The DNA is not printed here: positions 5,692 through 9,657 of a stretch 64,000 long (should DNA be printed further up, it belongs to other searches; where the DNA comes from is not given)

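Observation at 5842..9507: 1221-aa coiled-coil lipoprotein with 57-aa tandem repeats between secretin and ATPase, and a smaller coiled-coil protein in the same position in locus A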

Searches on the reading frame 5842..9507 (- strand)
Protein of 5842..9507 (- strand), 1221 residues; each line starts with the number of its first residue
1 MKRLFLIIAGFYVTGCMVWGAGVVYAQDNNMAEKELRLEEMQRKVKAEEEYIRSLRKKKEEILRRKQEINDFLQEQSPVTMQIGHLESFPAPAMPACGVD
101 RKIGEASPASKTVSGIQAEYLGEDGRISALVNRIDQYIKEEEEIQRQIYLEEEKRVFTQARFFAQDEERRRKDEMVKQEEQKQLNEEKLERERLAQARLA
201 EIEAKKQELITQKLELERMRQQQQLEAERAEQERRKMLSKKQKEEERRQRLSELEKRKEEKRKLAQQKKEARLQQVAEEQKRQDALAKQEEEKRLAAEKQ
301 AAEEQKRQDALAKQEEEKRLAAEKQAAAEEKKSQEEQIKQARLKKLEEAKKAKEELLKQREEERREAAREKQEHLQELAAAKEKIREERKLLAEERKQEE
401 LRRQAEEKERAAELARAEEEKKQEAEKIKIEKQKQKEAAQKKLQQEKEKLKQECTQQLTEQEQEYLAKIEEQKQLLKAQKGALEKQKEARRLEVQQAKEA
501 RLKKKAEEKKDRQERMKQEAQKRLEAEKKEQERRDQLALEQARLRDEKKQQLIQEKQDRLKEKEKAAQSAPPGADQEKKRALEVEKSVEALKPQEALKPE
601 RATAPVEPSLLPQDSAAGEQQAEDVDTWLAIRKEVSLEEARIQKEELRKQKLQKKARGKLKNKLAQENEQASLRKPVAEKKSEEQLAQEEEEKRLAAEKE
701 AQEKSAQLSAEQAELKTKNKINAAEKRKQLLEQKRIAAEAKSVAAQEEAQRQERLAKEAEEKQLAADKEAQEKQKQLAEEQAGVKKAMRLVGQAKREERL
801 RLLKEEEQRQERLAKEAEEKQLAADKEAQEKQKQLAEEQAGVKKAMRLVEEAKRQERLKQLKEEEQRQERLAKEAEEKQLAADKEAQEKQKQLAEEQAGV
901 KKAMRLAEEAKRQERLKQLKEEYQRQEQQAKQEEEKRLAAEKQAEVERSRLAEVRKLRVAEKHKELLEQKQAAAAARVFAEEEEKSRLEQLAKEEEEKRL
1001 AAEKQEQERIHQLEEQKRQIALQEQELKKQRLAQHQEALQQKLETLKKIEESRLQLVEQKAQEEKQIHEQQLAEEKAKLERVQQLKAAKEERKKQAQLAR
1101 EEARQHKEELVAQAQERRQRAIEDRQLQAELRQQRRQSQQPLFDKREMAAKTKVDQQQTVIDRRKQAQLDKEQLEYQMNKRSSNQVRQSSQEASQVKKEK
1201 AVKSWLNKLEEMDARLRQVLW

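Call 5: search_protein_families(library=pfam, proteins=[window:5842-9507:-], max_evalue=0.01)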
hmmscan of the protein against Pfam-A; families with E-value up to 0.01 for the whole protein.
window:5842-9507:- (1221 aa): 0 families

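Call 11: find_homologous_proteins(query=window:5842-9507:-, max_evalue=0.00001)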
Query window:5842-9507:-: 8000 candidates shared short words with the query, none scored E <= 0.00001.

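Call 13: find_encoding_contigs(protein=window:5842-9507:-, flank=10000, max_places=6)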
Protein window:5842-9507:- (1221 aa): no gene with exactly this product is on record in the collection.

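Call 23: search_solved_structures(query=window:5842-9507:-, max_evalue=1)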
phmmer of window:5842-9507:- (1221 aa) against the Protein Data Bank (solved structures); distinct sequences matched with E-value up to 1: 1.
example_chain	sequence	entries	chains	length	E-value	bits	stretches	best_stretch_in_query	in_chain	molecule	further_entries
3n0u_A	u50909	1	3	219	0.34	12.2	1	371-482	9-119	Probable N-glycosylase/DNA lyase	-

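Call 43: search_protein_families(library=ncbifam, proteins=[window:5842-9507:-], max_evalue=0.001)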
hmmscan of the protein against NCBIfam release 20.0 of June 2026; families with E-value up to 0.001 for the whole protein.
window:5842-9507:- (1221 aa): 0 families

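Call 52: predict_structure(protein=window:5845-9429:-)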
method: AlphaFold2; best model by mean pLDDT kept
length: 1195 residues; sequences in the alignment: 1
mean_pLDDT: 57.8   pTM: 0.25
mean pLDDT of the five models: 57.8, 57.6, 54.4, 54.2, 52.5
residues with pLDDT >= 90: 0; 70-90: 146; 50-70: 769; < 50: 280
segments of 3 or more residues with pLDDT < 50: 1-5, 49-97, 542-557, 559-600, 640-666, 668-674, 676-686, 694-696, 753-755, 757-762, 799-801, 806-808, 810-820, 822-829, 946-958, 1110-1125, 1156-1159, 1161-1165, 1192-1195
pLDDT, mean of each block of 10 residues (from residue 1): 51 72 72 73 55 31 33 29 31 41 65 68 67 61 68 70 71 73 73 69 64 58 63 62 60 61 59 61 63 59 56 65 70 65 55 53 59 66 66 67 65 67 62 63 67 66 65 61 58 64 66 70 71 62 38 46 36 36 36 37 50 59 58 51 40 41 45 46 45 51 60 59 62 61 55 50 52 62 58 51 47 39 45 53 60 56 53 52 61 64 66 68 66 64 47 45 63 68 69 66 63 63 61 58 62 66 63 65 68 68 56 38 51 64 69 48 47 61 65 41
secondary structure, 60 per line:
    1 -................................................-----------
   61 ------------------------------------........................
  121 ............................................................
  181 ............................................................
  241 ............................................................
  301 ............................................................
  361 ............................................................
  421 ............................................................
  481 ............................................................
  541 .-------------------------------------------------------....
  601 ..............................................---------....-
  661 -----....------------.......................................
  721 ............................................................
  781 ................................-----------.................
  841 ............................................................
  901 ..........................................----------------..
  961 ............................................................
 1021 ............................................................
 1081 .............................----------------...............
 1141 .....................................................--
elements in order (helices of 4 or more, strands of 3 or more residues): H2-49 H97-541 H597-646 H656-659 H666-669 H682-812 H824-942 H959-1109 H1126-1193
